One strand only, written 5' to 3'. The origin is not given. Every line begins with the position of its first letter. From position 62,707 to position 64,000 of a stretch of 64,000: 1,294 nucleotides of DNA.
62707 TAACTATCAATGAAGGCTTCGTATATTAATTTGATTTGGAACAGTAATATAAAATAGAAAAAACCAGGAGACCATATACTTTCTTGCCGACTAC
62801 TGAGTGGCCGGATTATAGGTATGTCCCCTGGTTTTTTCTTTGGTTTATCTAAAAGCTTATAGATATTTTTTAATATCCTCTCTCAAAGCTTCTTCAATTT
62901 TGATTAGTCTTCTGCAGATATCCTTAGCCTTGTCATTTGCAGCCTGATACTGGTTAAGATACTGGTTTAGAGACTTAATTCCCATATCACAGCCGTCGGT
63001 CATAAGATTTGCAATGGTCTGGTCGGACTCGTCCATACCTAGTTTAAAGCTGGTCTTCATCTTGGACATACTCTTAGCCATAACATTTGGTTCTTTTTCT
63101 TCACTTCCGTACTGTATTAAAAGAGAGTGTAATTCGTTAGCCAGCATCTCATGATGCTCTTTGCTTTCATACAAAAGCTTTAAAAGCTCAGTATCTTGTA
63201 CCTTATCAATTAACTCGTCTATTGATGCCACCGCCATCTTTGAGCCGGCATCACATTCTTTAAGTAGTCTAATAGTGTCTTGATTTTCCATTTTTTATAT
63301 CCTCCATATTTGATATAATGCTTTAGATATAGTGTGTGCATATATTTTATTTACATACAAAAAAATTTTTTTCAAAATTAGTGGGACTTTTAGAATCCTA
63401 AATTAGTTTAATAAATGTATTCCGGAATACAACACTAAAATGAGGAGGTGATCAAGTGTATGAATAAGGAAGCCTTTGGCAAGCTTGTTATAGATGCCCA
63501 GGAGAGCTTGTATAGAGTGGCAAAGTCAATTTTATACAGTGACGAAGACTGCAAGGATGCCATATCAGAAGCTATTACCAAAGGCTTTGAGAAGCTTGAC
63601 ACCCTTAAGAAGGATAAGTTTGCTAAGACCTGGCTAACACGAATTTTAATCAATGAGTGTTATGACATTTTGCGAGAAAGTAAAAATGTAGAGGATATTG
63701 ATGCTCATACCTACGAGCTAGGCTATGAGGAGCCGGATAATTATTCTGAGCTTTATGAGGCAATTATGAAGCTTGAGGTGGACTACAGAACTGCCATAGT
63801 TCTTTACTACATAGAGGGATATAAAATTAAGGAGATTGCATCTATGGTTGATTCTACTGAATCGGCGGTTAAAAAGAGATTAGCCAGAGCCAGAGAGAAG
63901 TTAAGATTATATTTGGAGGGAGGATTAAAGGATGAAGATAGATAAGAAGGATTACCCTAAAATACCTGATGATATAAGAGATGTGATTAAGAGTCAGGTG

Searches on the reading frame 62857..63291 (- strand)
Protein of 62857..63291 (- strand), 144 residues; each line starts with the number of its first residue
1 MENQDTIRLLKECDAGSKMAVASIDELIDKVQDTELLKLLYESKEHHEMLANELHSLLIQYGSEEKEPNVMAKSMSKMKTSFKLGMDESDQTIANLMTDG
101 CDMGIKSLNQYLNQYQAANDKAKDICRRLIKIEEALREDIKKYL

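Call 70: search_protein_families(library=pfam, proteins=[window:62857-63291:-], max_evalue=0.001)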
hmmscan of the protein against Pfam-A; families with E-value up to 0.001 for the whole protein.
window:62857-63291:- (144 aa): 1 family
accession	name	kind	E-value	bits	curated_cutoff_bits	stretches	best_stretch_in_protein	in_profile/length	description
PF09537.16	DUF2383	-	1.2e-08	35.5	30.8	1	6-113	2-110/111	Domain of unknown function (DUF2383)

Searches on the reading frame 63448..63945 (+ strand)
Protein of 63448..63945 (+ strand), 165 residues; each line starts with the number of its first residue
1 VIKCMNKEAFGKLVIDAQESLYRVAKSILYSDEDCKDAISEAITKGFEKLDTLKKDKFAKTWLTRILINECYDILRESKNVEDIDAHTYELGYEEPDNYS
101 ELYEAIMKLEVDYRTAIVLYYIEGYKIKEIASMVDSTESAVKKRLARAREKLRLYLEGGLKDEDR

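Call 82: search_protein_families(library=pfam, proteins=[window:63448-63945:+], max_evalue=0.00001)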
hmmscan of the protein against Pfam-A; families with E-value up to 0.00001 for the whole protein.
window:63448-63945:+ (165 aa): 4 families
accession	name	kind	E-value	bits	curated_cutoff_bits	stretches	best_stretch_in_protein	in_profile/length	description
PF08281.18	Sigma70_r4_2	-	5e-16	58.5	25.7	1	101-152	3-54/54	Sigma-70, region 4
PF04542.20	Sigma70_r2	-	5.3e-09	36.2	24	1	18-79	6-69/71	Sigma-70 region 2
PF04545.22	Sigma70_r4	-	3.2e-08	33.4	24.1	1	107-153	3-49/50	Sigma-70, region 4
PF07638.17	Sigma70_ECF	-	7.1e-07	29.7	21.1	1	86-153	117-180/185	ECF sigma factor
